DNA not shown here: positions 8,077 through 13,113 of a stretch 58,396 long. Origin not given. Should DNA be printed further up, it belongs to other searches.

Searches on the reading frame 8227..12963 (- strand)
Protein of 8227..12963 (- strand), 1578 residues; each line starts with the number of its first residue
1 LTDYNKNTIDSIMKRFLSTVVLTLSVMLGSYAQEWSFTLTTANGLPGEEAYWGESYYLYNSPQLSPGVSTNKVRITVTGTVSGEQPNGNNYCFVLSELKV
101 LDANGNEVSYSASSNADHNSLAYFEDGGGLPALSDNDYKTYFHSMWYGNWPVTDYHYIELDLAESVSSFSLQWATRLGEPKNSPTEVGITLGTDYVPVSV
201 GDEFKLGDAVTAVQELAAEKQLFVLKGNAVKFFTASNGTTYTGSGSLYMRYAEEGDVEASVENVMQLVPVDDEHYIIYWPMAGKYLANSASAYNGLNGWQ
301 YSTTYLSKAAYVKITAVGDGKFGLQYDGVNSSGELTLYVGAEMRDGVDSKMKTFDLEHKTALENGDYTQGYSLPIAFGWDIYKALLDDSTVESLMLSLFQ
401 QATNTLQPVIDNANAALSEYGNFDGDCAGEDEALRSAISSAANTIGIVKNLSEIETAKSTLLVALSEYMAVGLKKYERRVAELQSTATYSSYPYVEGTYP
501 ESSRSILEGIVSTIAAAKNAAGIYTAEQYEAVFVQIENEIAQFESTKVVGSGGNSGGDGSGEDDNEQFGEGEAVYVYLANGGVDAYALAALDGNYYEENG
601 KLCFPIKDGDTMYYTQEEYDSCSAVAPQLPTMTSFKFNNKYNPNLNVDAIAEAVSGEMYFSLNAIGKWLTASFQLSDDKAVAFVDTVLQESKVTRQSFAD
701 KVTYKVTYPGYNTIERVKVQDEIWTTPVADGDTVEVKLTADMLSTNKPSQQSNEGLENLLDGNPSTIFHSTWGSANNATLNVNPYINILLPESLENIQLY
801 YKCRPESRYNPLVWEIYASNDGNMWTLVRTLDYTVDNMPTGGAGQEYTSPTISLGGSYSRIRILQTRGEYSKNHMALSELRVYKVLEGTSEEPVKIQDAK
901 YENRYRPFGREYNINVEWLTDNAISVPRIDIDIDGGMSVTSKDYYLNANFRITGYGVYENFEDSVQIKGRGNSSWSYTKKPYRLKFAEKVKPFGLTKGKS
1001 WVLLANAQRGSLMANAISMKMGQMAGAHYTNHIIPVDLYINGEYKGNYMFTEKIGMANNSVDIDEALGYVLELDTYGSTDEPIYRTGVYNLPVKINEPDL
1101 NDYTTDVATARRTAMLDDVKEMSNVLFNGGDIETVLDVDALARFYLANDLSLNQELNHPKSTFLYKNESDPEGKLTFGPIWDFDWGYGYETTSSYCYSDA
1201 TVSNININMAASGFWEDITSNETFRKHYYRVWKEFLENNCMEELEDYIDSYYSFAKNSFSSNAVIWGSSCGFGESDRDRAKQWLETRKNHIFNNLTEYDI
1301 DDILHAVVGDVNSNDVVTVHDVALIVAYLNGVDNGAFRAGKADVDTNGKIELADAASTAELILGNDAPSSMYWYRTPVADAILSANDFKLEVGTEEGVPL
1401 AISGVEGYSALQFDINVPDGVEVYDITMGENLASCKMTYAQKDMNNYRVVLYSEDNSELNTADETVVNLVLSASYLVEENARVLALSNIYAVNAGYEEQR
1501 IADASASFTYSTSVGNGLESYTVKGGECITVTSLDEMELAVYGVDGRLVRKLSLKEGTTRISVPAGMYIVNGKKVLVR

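Call 56: search_protein_families(library=pfam, proteins=[window:8227-12963:-], max_evalue=0.00001)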
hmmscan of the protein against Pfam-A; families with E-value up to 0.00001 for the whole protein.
window:8227-12963:- (1578 aa): 2 families
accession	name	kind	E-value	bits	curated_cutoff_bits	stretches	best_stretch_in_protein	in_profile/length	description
PF08757.17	CotH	-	7e-31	108.4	23.8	1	967-1270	1-299/322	CotH kinase protein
PF00754.31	F5_F8_type_C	-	5.8e-09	36.6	28.2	1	749-865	6-114/127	F5/8 type C domain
